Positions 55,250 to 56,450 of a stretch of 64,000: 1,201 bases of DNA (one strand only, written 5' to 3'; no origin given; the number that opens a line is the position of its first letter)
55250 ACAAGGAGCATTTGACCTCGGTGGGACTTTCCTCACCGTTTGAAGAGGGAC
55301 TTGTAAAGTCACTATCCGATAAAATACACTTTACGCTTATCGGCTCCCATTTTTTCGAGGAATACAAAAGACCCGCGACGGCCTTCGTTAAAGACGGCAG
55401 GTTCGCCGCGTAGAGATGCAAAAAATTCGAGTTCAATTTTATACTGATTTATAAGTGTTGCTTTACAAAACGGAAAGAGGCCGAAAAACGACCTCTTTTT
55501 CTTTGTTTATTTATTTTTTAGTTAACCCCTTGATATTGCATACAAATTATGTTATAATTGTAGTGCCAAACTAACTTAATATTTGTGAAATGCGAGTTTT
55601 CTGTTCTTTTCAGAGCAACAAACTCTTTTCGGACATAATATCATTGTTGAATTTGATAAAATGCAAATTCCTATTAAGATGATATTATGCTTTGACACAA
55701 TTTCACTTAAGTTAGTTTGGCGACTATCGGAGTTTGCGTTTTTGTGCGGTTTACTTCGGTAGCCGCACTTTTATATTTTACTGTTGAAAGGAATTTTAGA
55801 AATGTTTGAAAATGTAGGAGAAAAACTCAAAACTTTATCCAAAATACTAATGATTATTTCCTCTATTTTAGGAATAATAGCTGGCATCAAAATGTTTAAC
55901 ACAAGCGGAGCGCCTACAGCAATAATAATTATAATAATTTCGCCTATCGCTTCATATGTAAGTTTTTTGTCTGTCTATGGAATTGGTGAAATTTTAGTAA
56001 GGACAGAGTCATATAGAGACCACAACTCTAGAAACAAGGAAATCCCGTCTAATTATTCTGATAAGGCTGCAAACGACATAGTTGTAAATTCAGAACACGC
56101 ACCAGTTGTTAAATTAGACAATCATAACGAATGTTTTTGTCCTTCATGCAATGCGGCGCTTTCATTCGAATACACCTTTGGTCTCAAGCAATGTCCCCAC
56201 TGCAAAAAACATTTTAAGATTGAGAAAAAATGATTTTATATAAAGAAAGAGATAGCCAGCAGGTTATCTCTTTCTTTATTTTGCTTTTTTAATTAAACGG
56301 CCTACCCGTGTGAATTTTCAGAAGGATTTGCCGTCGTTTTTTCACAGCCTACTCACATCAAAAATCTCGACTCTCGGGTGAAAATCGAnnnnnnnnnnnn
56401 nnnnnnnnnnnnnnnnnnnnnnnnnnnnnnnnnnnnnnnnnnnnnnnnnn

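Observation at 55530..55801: Consensus promoter firing directly into a ~157-nt highly paired RNA followed by an intrinsic terminator, just upstream of a small ORF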

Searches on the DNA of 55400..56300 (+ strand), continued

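Call 102: search_with_rna_model(model_id=R1, sources=[L052, L053, L054, L055, L056, L057, L058, L059, L060, L061, L062, L063, L064, L065, L066, L067, L068, L069, L070, L071, L072, L073, L074, L075, L076, L077, L078, L079, L080, L081, L082, L083, L084, L085, L086, L087, L088, L089, L090, L091, L092, L093, L094, L095, L096, L097, L098, L099, L100, L101, L102, L103, L104, L105, L106, L107, L108, L109, L110, L111, L112, L113, L114, L115, L116, L117, L118, L119, L120, L121, L122, L123, L124, L125, L126, L127, L128, L129, L130, L131, L132, L133, L134, L135, L136, L137, L138, L139, L140, L141, L142, L143, L144, L145, L146, L147, L148, L149, L150, L151], max_evalue=0.01)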
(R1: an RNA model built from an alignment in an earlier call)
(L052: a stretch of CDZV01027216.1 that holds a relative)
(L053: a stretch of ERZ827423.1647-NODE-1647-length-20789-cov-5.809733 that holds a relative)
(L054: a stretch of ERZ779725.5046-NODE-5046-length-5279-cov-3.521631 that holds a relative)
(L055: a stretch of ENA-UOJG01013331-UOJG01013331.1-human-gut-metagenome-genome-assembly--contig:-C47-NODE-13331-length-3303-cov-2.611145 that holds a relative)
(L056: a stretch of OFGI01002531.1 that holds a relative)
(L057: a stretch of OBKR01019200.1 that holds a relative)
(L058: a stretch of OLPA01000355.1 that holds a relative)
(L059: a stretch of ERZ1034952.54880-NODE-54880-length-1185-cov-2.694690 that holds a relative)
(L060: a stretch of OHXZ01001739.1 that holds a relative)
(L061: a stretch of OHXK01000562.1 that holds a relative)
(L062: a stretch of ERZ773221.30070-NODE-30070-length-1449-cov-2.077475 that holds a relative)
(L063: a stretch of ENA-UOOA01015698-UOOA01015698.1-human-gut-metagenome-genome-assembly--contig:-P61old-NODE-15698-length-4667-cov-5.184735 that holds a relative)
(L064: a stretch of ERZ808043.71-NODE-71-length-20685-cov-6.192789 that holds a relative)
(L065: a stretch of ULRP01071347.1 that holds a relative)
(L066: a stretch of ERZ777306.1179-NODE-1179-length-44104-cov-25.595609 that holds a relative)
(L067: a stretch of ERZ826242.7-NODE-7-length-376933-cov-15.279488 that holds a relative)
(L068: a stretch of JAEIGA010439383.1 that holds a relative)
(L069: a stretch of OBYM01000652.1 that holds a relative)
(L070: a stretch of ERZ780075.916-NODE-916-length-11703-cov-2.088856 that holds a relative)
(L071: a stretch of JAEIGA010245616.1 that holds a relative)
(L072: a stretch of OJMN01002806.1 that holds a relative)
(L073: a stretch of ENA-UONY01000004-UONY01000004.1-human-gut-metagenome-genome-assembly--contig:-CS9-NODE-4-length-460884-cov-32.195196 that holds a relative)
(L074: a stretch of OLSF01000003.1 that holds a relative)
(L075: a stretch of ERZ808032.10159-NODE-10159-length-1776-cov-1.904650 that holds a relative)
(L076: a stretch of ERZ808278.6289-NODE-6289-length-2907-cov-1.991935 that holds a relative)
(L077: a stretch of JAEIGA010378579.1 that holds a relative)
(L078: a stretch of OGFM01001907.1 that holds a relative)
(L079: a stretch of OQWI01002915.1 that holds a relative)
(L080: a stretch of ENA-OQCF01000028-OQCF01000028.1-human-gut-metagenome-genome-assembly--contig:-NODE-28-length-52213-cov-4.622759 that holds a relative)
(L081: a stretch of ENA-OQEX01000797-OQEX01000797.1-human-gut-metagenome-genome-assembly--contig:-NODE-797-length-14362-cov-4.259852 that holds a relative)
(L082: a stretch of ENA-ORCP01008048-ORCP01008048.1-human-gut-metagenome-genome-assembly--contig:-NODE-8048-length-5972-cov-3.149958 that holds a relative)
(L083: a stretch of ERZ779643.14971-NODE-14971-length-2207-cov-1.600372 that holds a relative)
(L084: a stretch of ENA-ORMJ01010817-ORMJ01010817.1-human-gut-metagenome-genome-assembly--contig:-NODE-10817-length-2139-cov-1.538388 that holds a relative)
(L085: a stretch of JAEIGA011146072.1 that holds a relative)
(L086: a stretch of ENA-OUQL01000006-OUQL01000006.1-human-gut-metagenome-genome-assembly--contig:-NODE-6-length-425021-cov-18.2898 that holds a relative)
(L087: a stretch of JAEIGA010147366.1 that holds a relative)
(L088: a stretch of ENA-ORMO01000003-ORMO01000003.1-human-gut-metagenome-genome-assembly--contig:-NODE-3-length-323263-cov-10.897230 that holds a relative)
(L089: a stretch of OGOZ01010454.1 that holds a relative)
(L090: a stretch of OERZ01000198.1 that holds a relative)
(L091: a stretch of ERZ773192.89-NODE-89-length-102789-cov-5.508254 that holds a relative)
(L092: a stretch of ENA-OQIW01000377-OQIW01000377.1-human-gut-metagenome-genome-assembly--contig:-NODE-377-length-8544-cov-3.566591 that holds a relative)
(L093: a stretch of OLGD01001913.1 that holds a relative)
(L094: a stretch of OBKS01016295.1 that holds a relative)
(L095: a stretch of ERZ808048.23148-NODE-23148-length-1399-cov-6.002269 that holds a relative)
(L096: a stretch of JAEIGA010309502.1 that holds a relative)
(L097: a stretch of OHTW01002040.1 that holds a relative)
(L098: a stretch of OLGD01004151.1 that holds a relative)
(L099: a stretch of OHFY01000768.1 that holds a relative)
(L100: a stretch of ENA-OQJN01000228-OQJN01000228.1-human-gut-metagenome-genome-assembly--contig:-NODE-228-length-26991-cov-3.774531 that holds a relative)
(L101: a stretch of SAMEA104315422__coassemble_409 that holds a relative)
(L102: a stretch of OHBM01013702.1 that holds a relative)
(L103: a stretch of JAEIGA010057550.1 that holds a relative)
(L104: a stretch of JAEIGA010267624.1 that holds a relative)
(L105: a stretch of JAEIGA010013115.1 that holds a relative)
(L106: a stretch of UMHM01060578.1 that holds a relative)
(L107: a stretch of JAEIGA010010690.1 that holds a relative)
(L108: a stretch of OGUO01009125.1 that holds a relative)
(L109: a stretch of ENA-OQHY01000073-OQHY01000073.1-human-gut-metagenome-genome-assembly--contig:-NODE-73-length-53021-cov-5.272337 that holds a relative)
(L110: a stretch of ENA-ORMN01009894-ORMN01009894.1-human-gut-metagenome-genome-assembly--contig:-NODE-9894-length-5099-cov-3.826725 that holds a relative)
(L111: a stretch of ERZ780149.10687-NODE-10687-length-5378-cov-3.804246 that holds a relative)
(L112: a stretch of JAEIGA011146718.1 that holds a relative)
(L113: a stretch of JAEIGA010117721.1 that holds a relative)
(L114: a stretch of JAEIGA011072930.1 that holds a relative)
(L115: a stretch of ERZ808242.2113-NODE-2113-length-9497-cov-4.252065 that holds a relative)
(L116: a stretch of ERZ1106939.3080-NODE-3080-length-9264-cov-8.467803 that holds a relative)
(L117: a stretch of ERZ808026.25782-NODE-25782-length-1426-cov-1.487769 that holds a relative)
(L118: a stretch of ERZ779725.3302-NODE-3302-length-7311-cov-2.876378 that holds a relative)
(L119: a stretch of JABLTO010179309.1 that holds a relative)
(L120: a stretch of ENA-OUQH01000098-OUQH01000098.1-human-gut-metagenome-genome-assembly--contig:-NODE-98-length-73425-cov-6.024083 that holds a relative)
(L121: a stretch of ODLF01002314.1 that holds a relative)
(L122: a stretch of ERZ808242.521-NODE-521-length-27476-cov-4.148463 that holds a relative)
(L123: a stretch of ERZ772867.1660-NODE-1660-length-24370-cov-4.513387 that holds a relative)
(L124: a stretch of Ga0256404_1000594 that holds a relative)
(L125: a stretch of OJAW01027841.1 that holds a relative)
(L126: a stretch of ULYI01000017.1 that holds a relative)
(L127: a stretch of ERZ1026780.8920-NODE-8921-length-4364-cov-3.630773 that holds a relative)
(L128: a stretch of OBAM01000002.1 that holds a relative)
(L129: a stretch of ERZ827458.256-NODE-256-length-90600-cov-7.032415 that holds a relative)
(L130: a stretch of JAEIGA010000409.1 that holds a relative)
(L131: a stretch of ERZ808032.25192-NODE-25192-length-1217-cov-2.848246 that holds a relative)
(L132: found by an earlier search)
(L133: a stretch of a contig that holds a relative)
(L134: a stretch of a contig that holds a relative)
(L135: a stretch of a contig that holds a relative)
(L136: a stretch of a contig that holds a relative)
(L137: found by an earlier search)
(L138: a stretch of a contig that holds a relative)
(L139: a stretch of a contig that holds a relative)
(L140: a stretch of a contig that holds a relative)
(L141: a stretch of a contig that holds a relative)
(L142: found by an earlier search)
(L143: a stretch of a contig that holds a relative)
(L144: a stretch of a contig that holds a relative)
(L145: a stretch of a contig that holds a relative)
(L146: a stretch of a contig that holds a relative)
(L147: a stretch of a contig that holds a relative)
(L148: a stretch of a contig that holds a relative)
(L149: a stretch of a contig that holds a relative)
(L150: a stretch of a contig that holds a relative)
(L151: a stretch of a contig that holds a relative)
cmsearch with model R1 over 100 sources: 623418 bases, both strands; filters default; matches with E-value up to 0.01: 75.
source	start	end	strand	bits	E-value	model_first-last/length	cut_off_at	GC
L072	2558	2743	+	198.2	3.3e-42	1-180/180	no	0.3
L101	4459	4634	+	137.1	2.3e-28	1-180/180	no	0.34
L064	8071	8241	+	121.8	6.9e-25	1-180/180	no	0.35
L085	936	1116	-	120.5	1.4e-24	1-180/180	no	0.36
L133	3851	4034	-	119.7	2.1e-24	1-180/180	no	0.36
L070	8323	8506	+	117.8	5.6e-24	1-180/180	no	0.28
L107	13501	13669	+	115.2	2.2e-23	1-180/180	no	0.3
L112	288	462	+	113.3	5.7e-23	1-180/180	no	0.31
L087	280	451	-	109.6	4.1e-22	1-180/180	no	0.39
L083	932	1114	-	109.2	5e-22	1-180/180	no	0.33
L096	650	828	-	108.8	6e-22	1-180/180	no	0.34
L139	9046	9219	+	106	2.7e-21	1-180/180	no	0.42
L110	2123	2298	-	102.6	1.6e-20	1-180/180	no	0.35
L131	842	1021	-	101.7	2.5e-20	1-180/180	no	0.38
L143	465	638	+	101.2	3.2e-20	1-180/180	no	0.32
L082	3996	4164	-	98.7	1.2e-19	1-180/180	no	0.37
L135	3602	3770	-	98.6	1.2e-19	1-180/180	no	0.41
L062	558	726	-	97.2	2.7e-19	1-180/180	no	0.4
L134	1256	1424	-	97.2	2.7e-19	1-180/180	no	0.4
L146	992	1176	-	96.8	3.2e-19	1-180/180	no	0.34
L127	695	872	-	96.5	3.7e-19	1-180/180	no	0.3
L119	1191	1358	-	96.3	4.1e-19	1-180/180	no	0.26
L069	3655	3819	+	96.3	4.3e-19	1-180/180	no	0.42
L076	1761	1932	+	93.6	1.7e-18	1-180/180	no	0.34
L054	2380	2561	-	92.9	2.5e-18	1-180/180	no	0.32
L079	147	303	+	92.4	3.1e-18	1-180/180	no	0.36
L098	9777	9942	+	92.3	3.5e-18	1-180/180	no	0.42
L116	8926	9104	-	92.1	3.8e-18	1-180/180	no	0.31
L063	850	1025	+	91.9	4.3e-18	1-180/180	no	0.36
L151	5866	6039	-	90.1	1.1e-17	1-180/180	no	0.37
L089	2428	2609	-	89.9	1.2e-17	1-180/180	no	0.37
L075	744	917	-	89.7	1.3e-17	1-180/180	no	0.3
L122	1424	1605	-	89.5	1.4e-17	1-180/180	no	0.35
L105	2054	2235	+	89.2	1.7e-17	1-180/180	no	0.38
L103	2199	2353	-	89.1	1.8e-17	1-180/180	no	0.31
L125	494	677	+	89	1.9e-17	1-180/180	no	0.35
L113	352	523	+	86.7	6.4e-17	1-180/180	no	0.28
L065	1485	1653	-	86.5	6.9e-17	1-180/180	no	0.34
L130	10967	11136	+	85.4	1.3e-16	1-180/180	no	0.35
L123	2057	2210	+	84.9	1.6e-16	1-180/180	no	0.36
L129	2714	2868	+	84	2.6e-16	1-180/180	no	0.36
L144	1814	1995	+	83.8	2.9e-16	1-180/180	no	0.37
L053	6119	6273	-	83.6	3.1e-16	1-180/180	no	0.36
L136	200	354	+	83.6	3.1e-16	1-180/180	no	0.36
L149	1755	1939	-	83.5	3.3e-16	1-180/180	no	0.32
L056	4605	4782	-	83.3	3.8e-16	1-180/180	no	0.31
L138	1079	1241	+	83.1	4.2e-16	1-180/180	no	0.34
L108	2381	2547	-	81.9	7.7e-16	1-180/180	no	0.37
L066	5030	5211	-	78.6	4.4e-15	1-180/180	no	0.32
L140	9921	10091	-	77.4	8.1e-15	1-180/180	no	0.37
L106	68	230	-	76.9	1e-14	1-180/180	no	0.34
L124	3209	3385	-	76.6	1.2e-14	1-180/180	no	0.38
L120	4441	4613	-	76.5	1.3e-14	1-180/180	no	0.32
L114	35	210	-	74.7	3.3e-14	1-180/180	no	0.28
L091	759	921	-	74.1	4.5e-14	1-180/180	no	0.29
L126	2491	2657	+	67.9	1.2e-12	1-180/180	no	0.35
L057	1330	1508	-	64.5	6.7e-12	1-180/180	no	0.32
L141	1099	1266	+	64.5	6.7e-12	1-180/180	no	0.45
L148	12607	12774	+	64.5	6.7e-12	1-180/180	no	0.45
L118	4777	4962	-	64.5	6.8e-12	1-180/180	no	0.34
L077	2002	2180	-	64.1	8.2e-12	1-180/180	no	0.3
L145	139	305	+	61.6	3e-11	1-180/180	no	0.34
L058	248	420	+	59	1.2e-10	1-180/180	no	0.39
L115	2883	3044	+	57.6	2.5e-10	1-180/180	no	0.31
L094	2151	2285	-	57.5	2.7e-10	25-180/180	5'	0.39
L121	1838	2002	-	53.2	2.5e-09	1-180/180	no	0.37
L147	4939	5105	-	52.1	4.4e-09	1-180/180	no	0.35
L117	1310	1426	-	44.3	2.6e-07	63-180/180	5'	0.38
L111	452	635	+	43.2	4.5e-07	1-180/180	no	0.32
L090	10507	10668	-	39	4.1e-06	1-180/180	no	0.4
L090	10338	10391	-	34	5.7e-05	1-180/180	no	0.41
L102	3234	3280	-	33.6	7e-05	134-180/180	5'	0.36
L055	3233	3303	-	31.1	0.00026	106-180/180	5'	0.39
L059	632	763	+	28.2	0.0011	1-180/180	no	0.36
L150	1348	1478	-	28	0.0013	1-180/180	no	0.32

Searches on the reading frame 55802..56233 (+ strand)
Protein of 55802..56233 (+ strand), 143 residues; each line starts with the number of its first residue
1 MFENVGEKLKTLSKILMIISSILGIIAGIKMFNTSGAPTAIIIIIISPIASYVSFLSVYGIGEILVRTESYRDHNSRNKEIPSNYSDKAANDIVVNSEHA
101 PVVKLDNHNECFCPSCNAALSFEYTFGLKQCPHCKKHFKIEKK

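Call 11: find_encoding_contigs(protein=window:55802-56233:+, flank=3000, max_places=10)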
Protein window:55802-56233:+ (143 aa): 8 contigs read that carry it; 3 places shown.
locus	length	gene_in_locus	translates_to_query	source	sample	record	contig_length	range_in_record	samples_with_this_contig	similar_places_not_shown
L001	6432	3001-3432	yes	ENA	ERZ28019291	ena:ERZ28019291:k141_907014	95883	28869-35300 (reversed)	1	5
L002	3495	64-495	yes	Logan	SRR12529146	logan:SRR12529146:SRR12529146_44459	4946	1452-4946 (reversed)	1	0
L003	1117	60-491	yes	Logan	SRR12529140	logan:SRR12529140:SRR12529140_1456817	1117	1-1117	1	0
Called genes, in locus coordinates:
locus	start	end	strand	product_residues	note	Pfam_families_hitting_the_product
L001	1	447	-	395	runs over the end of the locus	PF00266:Aminotran_5, PF00155:Aminotran_1_2, PF01212:Beta_elim_lyase, PF01041:DegT_DnrJ_EryC1 (weak)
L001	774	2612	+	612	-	PF01432:Peptidase_M3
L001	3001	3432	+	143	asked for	-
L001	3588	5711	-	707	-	PF00664:ABC_membrane, PF00005:ABC_tran, PF13304:AAA_21 (faint)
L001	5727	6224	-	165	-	PF00149:Metallophos (faint), PF12850:Metallophos_2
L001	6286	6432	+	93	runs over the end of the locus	-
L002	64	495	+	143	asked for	-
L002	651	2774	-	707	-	PF00664:ABC_membrane, PF00005:ABC_tran, PF13304:AAA_21 (faint)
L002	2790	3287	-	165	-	PF00149:Metallophos (faint), PF12850:Metallophos_2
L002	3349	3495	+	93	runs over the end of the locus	-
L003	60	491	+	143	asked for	-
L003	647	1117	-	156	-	?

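Call 12: search_protein_families(library=pfam, proteins=[window:55802-56230:+], max_evalue=0.01)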
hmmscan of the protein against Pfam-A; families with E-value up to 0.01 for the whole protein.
window:55802-56230:+ (143 aa): 1 family
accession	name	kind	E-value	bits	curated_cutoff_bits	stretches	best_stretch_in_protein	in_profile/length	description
PF14569.12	zf-UDP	-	0.0039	17.6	27.1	1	109-142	31-64/78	Zinc-binding RING-finger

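Call 21: find_homologous_proteins(query=window:55802-56230:+, max_evalue=0.01)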
Query window:55802-56230:+ (143 aa): 1 proteins with E <= 0.01 among 21 candidates.
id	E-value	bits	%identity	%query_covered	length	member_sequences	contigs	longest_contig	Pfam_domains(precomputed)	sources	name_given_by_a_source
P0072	4.3e-89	313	100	100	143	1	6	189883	-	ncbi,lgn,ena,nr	ncbi:MAG: hypothetical protein J6Q85_06395 [Clostridia bacterium]|nr:hypothetical protein [Clostridi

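Call 49: search_protein_representatives(protein=window:55802-56230:+)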
Query: 143 residues. Proteins with E-value up to 0.001 (for the whole library): 727; up to 1e-10: 15; up to 1e-30: 1. The best 150 are listed.
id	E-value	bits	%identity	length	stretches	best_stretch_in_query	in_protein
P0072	1.4e-89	313.3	100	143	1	1-143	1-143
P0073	9.1e-22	93.7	41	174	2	71-143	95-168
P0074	3.5e-20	88.6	41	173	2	84-142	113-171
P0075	1.8e-19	86.3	38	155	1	1-140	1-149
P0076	1.6e-17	79.9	39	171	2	1-79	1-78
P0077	2.9e-15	72.7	35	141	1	1-140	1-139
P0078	6.6e-14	68.3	32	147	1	1-138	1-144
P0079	7.7e-14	68.1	40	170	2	1-70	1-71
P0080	1.0e-13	67.7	32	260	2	1-139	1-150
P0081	2.0e-13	66.7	32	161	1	1-142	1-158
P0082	2.1e-13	66.7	38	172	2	98-143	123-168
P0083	2.9e-12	63.0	28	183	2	1-83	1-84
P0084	2.9e-12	63.0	33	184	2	102-142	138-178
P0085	3.4e-12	62.8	35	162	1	1-141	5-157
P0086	1.0e-11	61.2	33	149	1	1-140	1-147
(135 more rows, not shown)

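Call 73: search_protein_families(library=pfam, alignment_id=A6, max_evalue=0.001)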
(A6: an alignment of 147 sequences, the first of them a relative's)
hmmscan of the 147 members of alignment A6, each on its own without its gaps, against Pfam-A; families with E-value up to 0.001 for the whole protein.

A. member 1, L001:3001-3429:+ (143 aa): 0 families

B. families by the number of members that match (of 147 scanned): 87 families (the first 25 are shown)
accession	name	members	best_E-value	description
PF13240.11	Zn_Ribbon_1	12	3.9e-14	zinc-ribbon domain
PF13248.11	Zn_ribbon_3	9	7e-11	zinc-ribbon domain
PF12773.13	DZR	7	2.9e-10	Double zinc ribbon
PF13306.12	LRR_5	6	2.5e-93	BspA type Leucine rich repeat region (6 copies)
PF13855.12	LRR_8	4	4.7e-17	Leucine rich repeat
PF09851.14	SHOCT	4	2e-09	Short C-terminal domain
PF18912.6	DZR_2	4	4.4e-06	Double zinc ribbon domain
PF13651.11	EcoRI_methylase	3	1.1e-139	Adenine-specific methyltransferase EcoRI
PF09479.16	Flg_new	3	5.1e-47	Listeria-Bacteroides repeat domain (List_Bact_rpt)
PF06908.16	YpsA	3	2.3e-18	YspA SLOG family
PF24460.1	DUF7575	3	1.5e-05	Domain of unknown function (DUF7575)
PF03793.24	PASTA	3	0.00035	PASTA domain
PF14018.11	DUF4234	2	2e-18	Domain of unknown function (DUF4234)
PF04014.23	MazE_antitoxin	2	3.5e-09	Antidote-toxin recognition MazE, bacterial antitoxin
PF00404.24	Dockerin_1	2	1.4e-06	Dockerin type I domain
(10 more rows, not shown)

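Call 74: search_protein_families(library=phrogs, alignment_id=A6, max_evalue=0.00001)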
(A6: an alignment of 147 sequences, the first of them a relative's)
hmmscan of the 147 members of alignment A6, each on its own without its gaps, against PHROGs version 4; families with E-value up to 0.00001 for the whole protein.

A. member 1, L001:3001-3429:+ (143 aa): 0 families

B. families by the number of members that match (of 147 scanned): 108 families (the first 25 are shown)
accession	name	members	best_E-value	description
phrog_35892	-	6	1.9e-70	-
phrog_18805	-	5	8.5e-50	-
phrog_4681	-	3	4.4e-18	antitoxin from a toxin-antitoxin system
phrog_6586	-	3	1.9e-07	-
phrog_4980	-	2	7.4e-68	superinfection exclusion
phrog_15667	-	2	1.7e-66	superinfection exclusion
phrog_116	-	2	7.2e-57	DNA methyltransferase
phrog_806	-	2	3.2e-23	-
phrog_799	-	2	1e-09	DNA methyltransferase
phrog_36746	-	2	1.7e-08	antitoxin from a toxin-antitoxin system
phrog_4921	-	2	4e-08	-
phrog_2546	-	2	1.7e-06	-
phrog_293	-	1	1.2e-63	ABC transporter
phrog_17982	-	1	8.9e-56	-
phrog_291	-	1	2.8e-47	endolysin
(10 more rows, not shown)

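Call 78: search_protein_families(library=pfam, alignment_id=A7, max_evalue=0.0001)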
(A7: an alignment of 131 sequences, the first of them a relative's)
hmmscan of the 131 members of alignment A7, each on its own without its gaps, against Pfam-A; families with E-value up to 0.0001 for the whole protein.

A. member 1, L001:774-1913:+ (380 aa): 0 families

B. families by the number of members that match (of 131 scanned): 102 families (the first 25 are shown)
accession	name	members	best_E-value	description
PF05635.17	23S_rRNA_IVP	4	1.6e-27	23S rRNA-intervening sequence protein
PF00171.27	Aldedh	2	1.1e-78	Aldehyde dehydrogenase family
PF00380.25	Ribosomal_S9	2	2.5e-51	Ribosomal protein S9/S16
PF00664.28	ABC_membrane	2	2e-46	ABC transporter transmembrane region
PF13173.12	AAA_14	2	2.3e-33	AAA domain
PF13306.12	LRR_5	2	1.4e-29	BspA type Leucine rich repeat region (6 copies)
PF03547.23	Mem_trans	2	6.5e-27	Membrane transport protein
PF03129.25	HGTP_anticodon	2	1.8e-24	Anticodon binding domain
PF00293.34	NUDIX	2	3.7e-20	NUDIX domain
PF13635.12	DUF4143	2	8e-19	Domain of unknown function (DUF4143)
PF00005.33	ABC_tran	2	1.5e-06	ABC transporter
PF00291.31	PALP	1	3.7e-85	Pyridoxal-phosphate dependent enzyme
PF00155.27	Aminotran_1_2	1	1.1e-77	Aminotransferase class I and II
PF13603.12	tRNA-synt_1_2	1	1.5e-67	Leucyl-tRNA synthetase, editing domain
PF00768.25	Peptidase_S11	1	1.1e-51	D-alanyl-D-alanine carboxypeptidase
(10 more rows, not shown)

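Call 115: search_protein_families(library=padloc, alignment_id=A6, max_evalue=0.00001)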
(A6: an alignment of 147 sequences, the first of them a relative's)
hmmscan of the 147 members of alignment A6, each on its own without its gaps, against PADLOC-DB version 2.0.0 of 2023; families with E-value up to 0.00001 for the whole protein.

A. member 1, L001:3001-3429:+ (143 aa): 0 families

B. families by the number of members that match (of 147 scanned): 61 families (the first 25 are shown)
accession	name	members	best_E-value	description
PDLC03297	MTase_II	3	6.9e-119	Type II methyltransferase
PDLC00386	SduA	1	4.4e-94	DUF4263 domain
PDLC03294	MTase_II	1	1.2e-56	Type II methyltransferase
PDLC03973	UzuA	1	3.2e-51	-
PDLC03974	UzuA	1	3.4e-35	-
PDLC03349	MTase_II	1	9.2e-33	Type II methyltransferase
PDLC03735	oMTase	1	3.4e-32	orphan methyltransferase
PDLC03272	MTase_II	1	3.9e-29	Type II methyltransferase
PDLC03727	oMTase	1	1.1e-27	orphan methyltransferase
PDLC03729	oMTase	1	3.7e-27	orphan methyltransferase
PDLC03724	oMTase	1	1.4e-26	orphan methyltransferase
PDLC03266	MTase_II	1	1.9e-26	Type II methyltransferase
PDLC03383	MTase_II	1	1.8e-25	Type II methyltransferase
PDLC04135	mad3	1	1.6e-23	mads_3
PDLC03378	MTase_II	1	1.6e-22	Type II methyltransferase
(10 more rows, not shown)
